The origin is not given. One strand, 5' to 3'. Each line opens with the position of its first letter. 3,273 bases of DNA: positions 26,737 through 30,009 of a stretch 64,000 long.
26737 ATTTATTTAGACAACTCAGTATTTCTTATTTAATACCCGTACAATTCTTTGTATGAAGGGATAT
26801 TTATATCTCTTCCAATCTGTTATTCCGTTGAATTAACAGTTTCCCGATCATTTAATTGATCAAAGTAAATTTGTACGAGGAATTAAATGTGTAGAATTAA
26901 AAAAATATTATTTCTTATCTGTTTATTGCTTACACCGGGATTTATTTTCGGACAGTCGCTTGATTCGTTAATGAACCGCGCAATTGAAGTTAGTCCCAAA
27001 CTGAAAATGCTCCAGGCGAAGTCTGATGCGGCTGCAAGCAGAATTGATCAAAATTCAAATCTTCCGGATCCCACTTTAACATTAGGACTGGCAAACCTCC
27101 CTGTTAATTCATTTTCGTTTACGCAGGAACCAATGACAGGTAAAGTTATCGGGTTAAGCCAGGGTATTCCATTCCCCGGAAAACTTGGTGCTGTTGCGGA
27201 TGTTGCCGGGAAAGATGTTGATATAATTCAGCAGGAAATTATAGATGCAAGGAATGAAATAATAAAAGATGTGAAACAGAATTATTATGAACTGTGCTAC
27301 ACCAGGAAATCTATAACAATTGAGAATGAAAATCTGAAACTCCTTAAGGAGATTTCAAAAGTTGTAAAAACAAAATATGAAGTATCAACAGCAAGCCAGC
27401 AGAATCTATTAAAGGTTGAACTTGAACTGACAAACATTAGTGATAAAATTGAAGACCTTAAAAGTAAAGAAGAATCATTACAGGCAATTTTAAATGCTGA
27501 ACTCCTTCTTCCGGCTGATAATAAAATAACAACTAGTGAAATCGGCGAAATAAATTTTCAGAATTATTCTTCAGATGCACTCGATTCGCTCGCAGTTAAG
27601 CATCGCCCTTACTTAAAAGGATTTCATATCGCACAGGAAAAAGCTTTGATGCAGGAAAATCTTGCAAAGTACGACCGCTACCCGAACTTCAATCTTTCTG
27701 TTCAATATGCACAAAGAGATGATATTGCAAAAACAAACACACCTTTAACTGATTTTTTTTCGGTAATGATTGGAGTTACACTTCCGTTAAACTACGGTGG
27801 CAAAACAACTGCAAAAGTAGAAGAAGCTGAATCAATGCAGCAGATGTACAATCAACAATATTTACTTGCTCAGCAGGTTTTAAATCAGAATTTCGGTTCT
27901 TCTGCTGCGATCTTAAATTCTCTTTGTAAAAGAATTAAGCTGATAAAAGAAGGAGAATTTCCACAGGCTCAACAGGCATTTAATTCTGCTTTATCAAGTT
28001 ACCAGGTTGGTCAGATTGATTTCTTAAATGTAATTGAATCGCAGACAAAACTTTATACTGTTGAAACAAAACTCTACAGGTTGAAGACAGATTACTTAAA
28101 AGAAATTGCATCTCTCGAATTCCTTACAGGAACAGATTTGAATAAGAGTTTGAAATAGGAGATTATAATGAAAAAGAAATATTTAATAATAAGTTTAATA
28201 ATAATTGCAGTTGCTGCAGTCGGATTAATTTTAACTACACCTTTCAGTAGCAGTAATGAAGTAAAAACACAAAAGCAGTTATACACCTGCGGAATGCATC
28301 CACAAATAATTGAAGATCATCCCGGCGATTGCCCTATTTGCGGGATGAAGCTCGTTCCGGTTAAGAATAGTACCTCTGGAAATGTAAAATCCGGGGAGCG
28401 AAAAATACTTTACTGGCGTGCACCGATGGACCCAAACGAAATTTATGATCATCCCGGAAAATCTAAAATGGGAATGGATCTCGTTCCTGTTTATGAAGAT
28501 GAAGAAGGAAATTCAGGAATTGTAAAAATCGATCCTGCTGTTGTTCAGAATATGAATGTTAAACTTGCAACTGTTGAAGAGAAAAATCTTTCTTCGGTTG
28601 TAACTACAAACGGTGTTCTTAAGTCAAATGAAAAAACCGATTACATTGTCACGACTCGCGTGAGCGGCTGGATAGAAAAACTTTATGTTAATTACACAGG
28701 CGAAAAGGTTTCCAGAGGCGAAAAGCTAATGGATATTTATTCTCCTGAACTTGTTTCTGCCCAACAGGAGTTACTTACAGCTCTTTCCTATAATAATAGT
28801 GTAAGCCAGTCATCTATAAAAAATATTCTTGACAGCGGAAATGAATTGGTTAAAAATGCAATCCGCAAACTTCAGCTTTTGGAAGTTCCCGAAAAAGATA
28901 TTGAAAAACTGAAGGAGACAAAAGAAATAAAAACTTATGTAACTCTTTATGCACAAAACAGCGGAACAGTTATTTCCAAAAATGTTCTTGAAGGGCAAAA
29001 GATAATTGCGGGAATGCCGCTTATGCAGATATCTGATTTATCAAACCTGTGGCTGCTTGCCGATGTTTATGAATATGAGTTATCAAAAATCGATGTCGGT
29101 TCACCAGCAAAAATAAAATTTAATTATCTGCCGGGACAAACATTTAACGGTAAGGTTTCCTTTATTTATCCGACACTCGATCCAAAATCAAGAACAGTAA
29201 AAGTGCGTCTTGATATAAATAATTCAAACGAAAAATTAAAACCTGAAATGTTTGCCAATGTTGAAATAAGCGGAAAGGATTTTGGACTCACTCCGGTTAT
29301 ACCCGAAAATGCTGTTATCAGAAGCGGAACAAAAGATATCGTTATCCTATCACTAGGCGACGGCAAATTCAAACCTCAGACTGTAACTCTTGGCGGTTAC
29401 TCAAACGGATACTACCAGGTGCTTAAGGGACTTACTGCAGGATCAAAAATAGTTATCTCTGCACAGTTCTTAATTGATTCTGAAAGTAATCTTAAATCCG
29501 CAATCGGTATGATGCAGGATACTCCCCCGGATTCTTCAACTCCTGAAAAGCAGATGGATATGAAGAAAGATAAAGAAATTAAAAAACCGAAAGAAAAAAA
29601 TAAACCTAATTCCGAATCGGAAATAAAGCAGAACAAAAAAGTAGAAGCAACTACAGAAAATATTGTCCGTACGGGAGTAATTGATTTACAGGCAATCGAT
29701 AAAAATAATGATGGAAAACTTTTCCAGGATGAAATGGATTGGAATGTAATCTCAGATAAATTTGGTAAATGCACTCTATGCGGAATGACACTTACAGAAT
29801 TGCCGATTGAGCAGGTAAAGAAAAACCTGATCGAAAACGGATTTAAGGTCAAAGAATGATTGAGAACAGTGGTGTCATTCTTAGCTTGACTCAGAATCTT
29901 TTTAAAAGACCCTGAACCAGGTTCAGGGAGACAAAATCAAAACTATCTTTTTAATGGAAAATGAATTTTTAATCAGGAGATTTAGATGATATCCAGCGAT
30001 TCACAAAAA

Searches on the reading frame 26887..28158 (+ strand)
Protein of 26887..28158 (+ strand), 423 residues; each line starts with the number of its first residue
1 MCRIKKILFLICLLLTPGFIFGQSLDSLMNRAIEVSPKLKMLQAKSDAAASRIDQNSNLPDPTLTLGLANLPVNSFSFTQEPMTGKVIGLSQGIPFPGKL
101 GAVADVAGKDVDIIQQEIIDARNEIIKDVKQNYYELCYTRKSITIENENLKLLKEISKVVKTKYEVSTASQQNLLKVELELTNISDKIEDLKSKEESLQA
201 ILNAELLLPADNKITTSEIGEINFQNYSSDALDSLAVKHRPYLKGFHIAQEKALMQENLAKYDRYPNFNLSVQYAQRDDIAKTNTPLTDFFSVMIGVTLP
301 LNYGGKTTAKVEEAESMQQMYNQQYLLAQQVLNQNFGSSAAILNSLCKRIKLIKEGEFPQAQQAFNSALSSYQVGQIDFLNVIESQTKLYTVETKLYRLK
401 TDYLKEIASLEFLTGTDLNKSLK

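Call 7: search_protein_families(library=pfam, proteins=[window:26887-28158:+])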
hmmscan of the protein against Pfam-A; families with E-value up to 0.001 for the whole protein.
window:26887-28158:+ (423 aa): 1 family
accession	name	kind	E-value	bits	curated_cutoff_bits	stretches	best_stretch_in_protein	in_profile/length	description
PF02321.23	OEP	-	4.6e-44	150.9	22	2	232-415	4-187/187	Outer membrane efflux protein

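Call 10: search_protein_families(library=ncbifam, proteins=[window:26887-28158:+])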
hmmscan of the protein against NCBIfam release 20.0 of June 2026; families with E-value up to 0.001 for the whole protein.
window:26887-28158:+ (423 aa): 6 families
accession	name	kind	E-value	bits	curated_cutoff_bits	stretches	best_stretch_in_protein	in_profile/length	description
TIGR01844.1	type_I_sec_TolC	subfamily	8.7e-22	77.7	225.15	2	110-416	97-399/414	TolC family outer membrane protein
TIGR01845.1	outer_NodT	subfamily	1.1e-18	67.4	210.05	1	24-409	58-452/460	efflux transporter outer membrane subunit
NF007002.0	PRK09465.1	equivalog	2.8e-07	29.4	495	1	259-416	262-425/460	outer membrane channel protein TolC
NF045679.1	DiMtlExpIhpA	equivalog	1.1e-05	24.3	650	1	24-416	32-414/424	divalent metal ion exporter subunit IhpA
NF007390.0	PRK09915.1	equivalog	0.00055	18.7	597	1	160-402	229-463/488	MdtP family multidrug efflux transporter outer membrane subunit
NF047721.1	ToxDrgExpTdeA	equivalog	0.00059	18.9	550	1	99-301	135-337/455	toxin/drug exporter TdeA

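Call 15: find_related_loci(query=window:26887-28158:+, collection=genome_contigs, flank=3000)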
Query window:26887-28158:+ (423 aa) in genome_contigs; peptide patterns used: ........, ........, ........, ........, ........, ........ (x = any residue, [..] = any of these).
123 stretches matched a pattern; 17 encode a relative of the query (tblastn E <= 1e-3); 17 distinct loci.
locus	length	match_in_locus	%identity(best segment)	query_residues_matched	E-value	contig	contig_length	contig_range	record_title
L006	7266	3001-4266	83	1-422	0e+0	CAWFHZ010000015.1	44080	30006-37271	MAG: uncultured Ignavibacteria bacterium isolate MFD02416.bin.1.322 genome assembly, contig: contig_41604, whole genome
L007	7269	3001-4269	75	1-423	0e+0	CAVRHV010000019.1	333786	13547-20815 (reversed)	MAG: uncultured Ignavibacteria bacterium isolate MFD05684.bin.2.86 genome assembly, contig: contig_62241, whole genome s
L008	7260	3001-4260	75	1-420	0e+0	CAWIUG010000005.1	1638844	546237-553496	MAG: uncultured Bacteroidetes bacterium isolate MFD01721.bin.1.137 genome assembly, contig: contig_16827, whole genome s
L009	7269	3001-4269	74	1-423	0e+0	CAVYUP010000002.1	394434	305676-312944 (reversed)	MAG: uncultured Bacteroidetes bacterium isolate MFD01721.bin.1.11 genome assembly, contig: contig_26839, whole genome sh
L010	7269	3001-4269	76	1-423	0e+0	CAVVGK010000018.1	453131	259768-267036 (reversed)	MAG: uncultured Ignavibacteria bacterium isolate MFD01721.bin.1.336 genome assembly, contig: contig_7975, whole genome s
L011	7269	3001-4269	73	1-423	0e+0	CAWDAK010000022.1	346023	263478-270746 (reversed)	MAG: uncultured Ignavibacteria bacterium isolate MFD01721.bin.2.18 genome assembly, contig: contig_50612, whole genome s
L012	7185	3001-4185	63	22-416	1e-171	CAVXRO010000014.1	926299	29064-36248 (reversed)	MAG: uncultured Bacteroidetes bacterium isolate MFD01721.bin.1.123 genome assembly, contig: contig_7273, whole genome sh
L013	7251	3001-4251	59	1-416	3e-158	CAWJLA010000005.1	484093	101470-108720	MAG: uncultured Bacteroidetes bacterium isolate MFD02416.bin.1.83 genome assembly, contig: contig_53696, whole genome sh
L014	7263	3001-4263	56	3-418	4e-143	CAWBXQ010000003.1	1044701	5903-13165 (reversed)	MAG: uncultured Ignavibacteria bacterium isolate MFD05442.bin.1.421 genome assembly, contig: contig_1333, whole genome s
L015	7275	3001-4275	55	1-418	5e-140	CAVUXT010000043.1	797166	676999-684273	MAG: uncultured Bacteroidetes bacterium isolate MFD06435.bin.2.160 genome assembly, contig: contig_74479, whole genome s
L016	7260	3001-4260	55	3-418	1e-139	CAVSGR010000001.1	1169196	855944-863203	MAG: uncultured Ignavibacteria bacterium isolate MFD05684.bin.1.87 genome assembly, contig: contig_11213, whole genome s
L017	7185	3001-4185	57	25-419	3e-138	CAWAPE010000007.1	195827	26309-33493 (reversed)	MAG: uncultured Bacteroidetes bacterium isolate MFD02923.bin.1.36 genome assembly, contig: contig_23414, whole genome sh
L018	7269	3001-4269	54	3-420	2e-136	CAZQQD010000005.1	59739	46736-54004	MAG TPA_asm: uncultured Ignavibacteriaceae bacterium isolate SRP214966_co3_137 genome assembly, contig: NODE_313_length_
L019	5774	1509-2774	54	3-419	7e-134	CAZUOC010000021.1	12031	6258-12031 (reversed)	MAG TPA_asm: uncultured Ignavibacteriaceae bacterium isolate binchicken_co129_693 genome assembly, contig: NODE_16566_le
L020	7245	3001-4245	64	1-415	6e-177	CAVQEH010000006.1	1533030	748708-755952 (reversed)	MAG: uncultured Ignavibacteria bacterium isolate MFD02416.bin.1.320 genome assembly, contig: contig_48018, whole genome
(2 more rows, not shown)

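Call 20: find_related_loci(query=A1, collection=metagenome_contigs, flank=1500)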
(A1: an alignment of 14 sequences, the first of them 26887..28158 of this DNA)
Query A1 (423 aa) in metagenome_contigs; peptide patterns used: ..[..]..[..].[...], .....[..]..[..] (x = any residue, [..] = any of these).
334 stretches matched a pattern; 113 encode a relative of the query (tblastn E <= 1e-3); the best 80 are kept; 80 distinct loci.
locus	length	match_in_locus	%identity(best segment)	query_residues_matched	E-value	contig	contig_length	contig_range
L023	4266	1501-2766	63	1-420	9e-175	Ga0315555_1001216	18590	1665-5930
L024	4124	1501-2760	60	1-418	7e-171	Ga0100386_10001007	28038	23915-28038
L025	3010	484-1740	59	1-418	4e-174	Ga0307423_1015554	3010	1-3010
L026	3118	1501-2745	62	8-420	7e-170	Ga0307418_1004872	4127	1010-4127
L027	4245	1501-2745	60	10-418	8e-164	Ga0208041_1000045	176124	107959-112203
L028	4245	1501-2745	60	10-418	8e-164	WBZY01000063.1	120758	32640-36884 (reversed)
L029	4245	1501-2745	60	10-418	2e-163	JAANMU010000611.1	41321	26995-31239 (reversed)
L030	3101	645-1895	60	1-416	5e-169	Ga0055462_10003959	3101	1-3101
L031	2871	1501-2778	59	2-423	4e-169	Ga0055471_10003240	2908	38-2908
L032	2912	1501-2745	61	8-418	1e-163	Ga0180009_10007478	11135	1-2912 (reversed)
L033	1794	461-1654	60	21-416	3e-173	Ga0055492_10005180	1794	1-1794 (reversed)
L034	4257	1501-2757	58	2-418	5e-159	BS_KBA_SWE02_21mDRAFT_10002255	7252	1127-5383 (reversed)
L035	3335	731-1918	60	23-418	8e-166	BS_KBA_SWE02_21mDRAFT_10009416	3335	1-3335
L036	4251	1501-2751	56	1-415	4e-158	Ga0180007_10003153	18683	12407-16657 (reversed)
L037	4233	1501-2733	60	12-422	1e-161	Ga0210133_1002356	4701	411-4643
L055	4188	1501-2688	57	23-418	4e-138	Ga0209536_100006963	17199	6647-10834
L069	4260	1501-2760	50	2-418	2e-126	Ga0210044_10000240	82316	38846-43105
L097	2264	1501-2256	49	7-255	4e-71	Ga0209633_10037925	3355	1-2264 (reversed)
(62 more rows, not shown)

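Call 53: search_protein_families(library=ncbifam, proteins=[L017:2340-2777:+, L055:880-1317:+, L014:2454-2879:+, L037:895-1323:+, L010:2461-2886:+, L069:938-1366:+, L097:881-1357:+], max_evalue=0.01)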
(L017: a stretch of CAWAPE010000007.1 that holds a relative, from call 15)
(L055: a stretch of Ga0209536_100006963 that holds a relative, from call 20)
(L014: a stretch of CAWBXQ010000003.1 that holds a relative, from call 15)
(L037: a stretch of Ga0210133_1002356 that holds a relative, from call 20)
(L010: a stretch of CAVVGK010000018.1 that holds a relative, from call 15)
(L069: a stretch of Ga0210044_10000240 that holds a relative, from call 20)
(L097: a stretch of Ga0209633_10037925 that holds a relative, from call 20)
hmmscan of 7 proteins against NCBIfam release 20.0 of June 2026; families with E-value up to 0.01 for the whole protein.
L017:2340-2777:+ (145 aa): 1 family
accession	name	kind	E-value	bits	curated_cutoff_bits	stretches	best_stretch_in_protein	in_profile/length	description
NF047658.1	HYC_CC_PP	subfamily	1e-05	26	28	1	7-135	4-125/131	HYC_CC_PP family protein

L055:880-1317:+ (145 aa): 1 family
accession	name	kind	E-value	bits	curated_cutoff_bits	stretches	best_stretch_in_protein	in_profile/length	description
NF047658.1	HYC_CC_PP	subfamily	1.1e-07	32.4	28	1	5-132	2-122/131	HYC_CC_PP family protein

L014:2454-2879:+ (141 aa): 1 family
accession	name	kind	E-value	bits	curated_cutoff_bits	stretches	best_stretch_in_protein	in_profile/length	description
NF047658.1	HYC_CC_PP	subfamily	0.0001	22.8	28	1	4-129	2-123/131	HYC_CC_PP family protein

L037:895-1323:+ (142 aa): 1 family
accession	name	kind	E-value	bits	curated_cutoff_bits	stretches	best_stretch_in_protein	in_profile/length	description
NF047658.1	HYC_CC_PP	subfamily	2.2e-07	31.4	28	1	5-131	2-124/131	HYC_CC_PP family protein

L010:2461-2886:+ (141 aa): 1 family
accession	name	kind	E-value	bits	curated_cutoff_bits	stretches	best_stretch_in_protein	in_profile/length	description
NF047658.1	HYC_CC_PP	subfamily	2e-06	28.3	28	1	4-129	2-123/131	HYC_CC_PP family protein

L069:938-1366:+ (142 aa): 0 families

L097:881-1357:+ (158 aa): 0 families

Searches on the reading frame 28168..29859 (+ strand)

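Call 7: search_protein_families(library=pfam, proteins=[window:28168-29859:+])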
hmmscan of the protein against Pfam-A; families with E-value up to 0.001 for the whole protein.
window:28168-29859:+ (563 aa): 3 families
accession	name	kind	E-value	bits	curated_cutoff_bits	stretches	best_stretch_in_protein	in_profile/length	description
PF16576.10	HlyD_D23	-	2.7e-77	259.3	30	1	141-363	2-214/214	Barrel-sandwich domain of CusB or HlyD membrane-fusion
PF19335.5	HMBD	-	1.6e-24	86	23.6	2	39-65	2-28/28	Heavy metal binding domain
PF13437.12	HlyD_3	-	8.9e-17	62.2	22.2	1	259-359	1-105/106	HlyD family secretion protein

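Call 10: search_protein_families(library=ncbifam, proteins=[window:28168-29859:+])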
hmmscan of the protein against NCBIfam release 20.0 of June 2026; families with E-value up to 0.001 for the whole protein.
window:28168-29859:+ (563 aa): 16 families
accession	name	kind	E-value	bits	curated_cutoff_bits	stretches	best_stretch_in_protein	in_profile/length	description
NF007303.0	PRK09783.1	subfamily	2.2e-65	220.7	390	1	69-451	36-407/414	copper/silver efflux system membrane fusion protein CusB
TIGR01730.1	RND_mfp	subfamily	3.8e-40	137.8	94.9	1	131-437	1-314/322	efflux RND transporter periplasmic adaptor subunit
TIGR00999.1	8a0102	subfamily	4.6e-38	130.9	319.3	1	242-436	78-270/271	CzcB/NccB family metal efflux transporter periplasmic adaptor subunit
NF045680.1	DiMtlExpIhpB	equivalog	6.8e-22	77.9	450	2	248-440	128-318/326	divalent metal ion exporter adaptor subunit IhpB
NF008606.0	PRK11578.1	equivalog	2.1e-15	56.8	342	1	250-432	176-364/371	macrolide transporter subunit MacA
NF000272.2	OqxA_adapt_sub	exception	1.5e-12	47.2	835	1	316-431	250-365/391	multidrug efflux RND transporter periplasmic adaptor subunit OqxA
TIGR00998.1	8a0101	subfamily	1.5e-10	40.6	390.8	1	215-333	164-281/334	EmrA/EmrK family multidrug efflux transporter periplasmic adaptor subunit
NF045904.1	RND-peri-MexE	equivalog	5.3e-10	38.7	714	1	322-432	246-356/390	multidrug efflux RND transporter periplasmic adaptor subunit MexE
TIGR02971.1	heterocyst_DevB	subfamily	7.7e-08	32.1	129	1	228-333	172-278/327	ABC exporter membrane fusion protein, DevB family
NF002939.0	PRK03598.1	equivalog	8.6e-07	28.4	393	1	258-344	205-291/332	secretion protein HlyD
NF007785.0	PRK10476.1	equivalog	9.6e-07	27.9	376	1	258-333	209-284/347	multidrug transporter subunit MdtN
NF007132.1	PRK09578.1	equivalog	5.8e-06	25.3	512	1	327-446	258-377/396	MexX/AxyX family multidrug efflux RND transporter periplasmic adaptor subunit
NF011715.0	PRK15136.1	equivalog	8.2e-05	21.4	563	1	265-330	223-289/390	multidrug efflux MFS transporter periplasmic adaptor subunit EmrA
NF033138.2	RND-peri-MexC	equivalog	9.8e-05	21.6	625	1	327-434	253-361/375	MexC family multidrug efflux RND transporter periplasmic adaptor subunit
TIGR03794.1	NHLM_micro_HlyD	equivalog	0.00013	21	156.2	0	239-292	237-287/421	NHLP bacteriocin system secretion protein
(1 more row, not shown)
